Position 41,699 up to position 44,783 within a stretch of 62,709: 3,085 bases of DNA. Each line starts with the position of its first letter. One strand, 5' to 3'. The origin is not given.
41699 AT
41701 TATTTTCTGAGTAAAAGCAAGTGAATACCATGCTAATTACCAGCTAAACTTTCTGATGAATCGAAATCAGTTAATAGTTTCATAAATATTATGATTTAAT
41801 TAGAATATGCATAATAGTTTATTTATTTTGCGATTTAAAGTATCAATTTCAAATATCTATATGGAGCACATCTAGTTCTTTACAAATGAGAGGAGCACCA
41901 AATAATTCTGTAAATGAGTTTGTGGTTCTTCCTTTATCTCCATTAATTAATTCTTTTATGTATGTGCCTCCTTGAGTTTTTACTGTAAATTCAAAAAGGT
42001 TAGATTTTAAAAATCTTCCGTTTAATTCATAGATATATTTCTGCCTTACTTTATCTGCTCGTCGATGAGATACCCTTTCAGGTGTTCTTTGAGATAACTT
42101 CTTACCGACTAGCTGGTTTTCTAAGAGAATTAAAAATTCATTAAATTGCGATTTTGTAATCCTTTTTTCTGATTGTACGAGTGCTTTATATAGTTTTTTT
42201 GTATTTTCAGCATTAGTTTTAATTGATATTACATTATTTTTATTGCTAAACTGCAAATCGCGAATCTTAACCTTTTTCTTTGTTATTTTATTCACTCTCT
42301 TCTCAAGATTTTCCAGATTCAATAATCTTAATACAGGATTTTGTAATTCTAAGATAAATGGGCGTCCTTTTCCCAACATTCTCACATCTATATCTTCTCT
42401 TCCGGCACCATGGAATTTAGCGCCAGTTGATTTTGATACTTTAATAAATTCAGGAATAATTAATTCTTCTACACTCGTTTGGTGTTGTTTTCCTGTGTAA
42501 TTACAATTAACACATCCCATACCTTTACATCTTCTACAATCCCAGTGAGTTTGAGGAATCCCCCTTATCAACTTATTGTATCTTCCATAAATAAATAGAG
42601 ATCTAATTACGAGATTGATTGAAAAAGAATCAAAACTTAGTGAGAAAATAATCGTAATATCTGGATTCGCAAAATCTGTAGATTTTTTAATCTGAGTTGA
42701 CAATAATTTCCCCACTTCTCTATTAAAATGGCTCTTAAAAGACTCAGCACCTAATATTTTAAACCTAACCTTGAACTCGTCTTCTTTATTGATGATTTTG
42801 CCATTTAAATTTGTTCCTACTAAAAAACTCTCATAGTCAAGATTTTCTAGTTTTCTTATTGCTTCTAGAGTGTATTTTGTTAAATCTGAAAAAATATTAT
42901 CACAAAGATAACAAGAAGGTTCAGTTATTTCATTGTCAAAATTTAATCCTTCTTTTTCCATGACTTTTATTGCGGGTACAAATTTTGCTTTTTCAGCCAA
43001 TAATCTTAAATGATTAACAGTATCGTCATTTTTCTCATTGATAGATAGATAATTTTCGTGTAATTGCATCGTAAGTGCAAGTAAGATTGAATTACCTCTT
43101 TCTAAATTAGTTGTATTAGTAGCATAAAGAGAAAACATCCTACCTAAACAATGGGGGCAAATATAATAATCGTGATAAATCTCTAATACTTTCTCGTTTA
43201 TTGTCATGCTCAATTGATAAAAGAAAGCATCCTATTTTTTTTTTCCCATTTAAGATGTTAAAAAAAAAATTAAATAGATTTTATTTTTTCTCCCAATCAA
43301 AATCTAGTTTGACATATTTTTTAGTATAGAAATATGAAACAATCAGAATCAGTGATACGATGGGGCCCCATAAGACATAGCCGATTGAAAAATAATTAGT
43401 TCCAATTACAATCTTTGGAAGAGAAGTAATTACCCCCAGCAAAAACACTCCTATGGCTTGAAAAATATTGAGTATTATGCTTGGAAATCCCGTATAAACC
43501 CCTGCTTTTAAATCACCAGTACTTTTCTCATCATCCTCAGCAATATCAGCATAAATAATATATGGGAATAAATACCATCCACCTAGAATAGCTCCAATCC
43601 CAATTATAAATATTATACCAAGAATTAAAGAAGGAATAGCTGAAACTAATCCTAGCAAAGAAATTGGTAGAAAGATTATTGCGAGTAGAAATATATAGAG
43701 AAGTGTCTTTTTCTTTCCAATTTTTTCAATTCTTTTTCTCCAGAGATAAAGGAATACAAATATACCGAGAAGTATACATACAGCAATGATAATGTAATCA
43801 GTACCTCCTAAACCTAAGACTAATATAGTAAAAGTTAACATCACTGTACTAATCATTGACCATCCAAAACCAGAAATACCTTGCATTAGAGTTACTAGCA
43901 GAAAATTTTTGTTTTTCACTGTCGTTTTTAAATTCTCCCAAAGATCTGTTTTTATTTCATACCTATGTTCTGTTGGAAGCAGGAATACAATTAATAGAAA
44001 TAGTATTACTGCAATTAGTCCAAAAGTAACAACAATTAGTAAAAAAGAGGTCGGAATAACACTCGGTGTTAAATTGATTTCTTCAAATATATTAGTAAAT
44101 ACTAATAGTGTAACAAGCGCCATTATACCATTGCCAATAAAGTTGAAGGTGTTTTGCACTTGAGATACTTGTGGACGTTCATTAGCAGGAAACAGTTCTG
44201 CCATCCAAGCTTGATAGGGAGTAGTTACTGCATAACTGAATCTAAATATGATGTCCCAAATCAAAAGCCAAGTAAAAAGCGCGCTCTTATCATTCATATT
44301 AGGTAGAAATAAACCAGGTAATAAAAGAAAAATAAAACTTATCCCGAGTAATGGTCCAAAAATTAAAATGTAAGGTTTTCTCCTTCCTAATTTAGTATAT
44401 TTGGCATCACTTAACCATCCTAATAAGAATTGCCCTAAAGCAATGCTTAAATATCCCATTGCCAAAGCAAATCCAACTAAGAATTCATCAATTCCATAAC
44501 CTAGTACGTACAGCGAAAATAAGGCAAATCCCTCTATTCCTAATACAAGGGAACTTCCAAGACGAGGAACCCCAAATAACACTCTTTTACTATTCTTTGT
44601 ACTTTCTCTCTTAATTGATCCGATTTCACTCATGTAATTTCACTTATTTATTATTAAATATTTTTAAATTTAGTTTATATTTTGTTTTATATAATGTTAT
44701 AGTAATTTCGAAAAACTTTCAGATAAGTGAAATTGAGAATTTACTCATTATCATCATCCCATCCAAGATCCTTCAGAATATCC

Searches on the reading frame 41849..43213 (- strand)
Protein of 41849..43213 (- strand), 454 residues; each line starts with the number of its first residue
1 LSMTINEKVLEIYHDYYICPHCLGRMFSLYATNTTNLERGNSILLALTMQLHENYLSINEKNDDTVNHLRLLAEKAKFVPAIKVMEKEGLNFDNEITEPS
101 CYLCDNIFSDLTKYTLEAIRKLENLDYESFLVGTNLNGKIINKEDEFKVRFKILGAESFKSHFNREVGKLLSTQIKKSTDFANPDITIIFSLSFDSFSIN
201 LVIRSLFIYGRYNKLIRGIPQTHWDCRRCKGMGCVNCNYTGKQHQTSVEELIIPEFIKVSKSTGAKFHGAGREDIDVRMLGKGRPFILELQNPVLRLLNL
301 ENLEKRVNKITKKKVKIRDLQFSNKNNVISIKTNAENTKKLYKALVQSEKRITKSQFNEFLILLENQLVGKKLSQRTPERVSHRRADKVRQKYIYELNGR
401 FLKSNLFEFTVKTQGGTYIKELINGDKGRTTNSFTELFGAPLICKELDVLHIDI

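Call 40: search_protein_families(library=pfam, proteins=[window:41849-43213:-], max_evalue=0.001)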
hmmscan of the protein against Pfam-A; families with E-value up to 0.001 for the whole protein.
window:41849-43213:- (454 aa): 2 families
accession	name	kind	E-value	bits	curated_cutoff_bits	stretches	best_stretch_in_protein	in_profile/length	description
PF21238.2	Pus10_C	-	1.1e-68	231.7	27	1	207-453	1-232/232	Pus10, C-terminal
PF22023.1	Pus10_THUMP_arc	-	8.9e-20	71.1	28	1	117-190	4-77/78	Pus10 THUMP domain, archaeal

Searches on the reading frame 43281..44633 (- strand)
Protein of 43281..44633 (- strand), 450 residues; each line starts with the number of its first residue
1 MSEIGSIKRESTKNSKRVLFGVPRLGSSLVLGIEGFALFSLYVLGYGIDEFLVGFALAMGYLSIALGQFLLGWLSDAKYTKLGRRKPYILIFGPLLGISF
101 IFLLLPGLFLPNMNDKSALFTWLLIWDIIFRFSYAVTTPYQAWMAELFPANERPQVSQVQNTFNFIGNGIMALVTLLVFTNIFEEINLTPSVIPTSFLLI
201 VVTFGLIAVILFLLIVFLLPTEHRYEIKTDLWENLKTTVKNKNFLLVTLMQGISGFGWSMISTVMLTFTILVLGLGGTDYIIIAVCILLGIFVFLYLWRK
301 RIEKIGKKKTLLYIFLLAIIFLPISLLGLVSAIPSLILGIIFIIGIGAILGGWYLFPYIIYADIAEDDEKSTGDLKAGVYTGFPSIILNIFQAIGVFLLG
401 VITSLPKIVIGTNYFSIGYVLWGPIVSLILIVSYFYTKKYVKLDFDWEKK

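Call 40: search_protein_families(library=pfam, proteins=[window:43281-44633:-], max_evalue=0.001)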
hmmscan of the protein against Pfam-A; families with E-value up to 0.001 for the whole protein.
window:43281-44633:- (450 aa): 2 families
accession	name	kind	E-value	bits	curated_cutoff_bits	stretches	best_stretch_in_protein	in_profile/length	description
PF13347.12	MFS_2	-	5.3e-29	101.4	27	1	40-402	22-380/427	MFS/sugar transport protein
PF07690.21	MFS_1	-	1.3e-20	74.1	33.4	1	41-355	22-314/347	Major Facilitator Superfamily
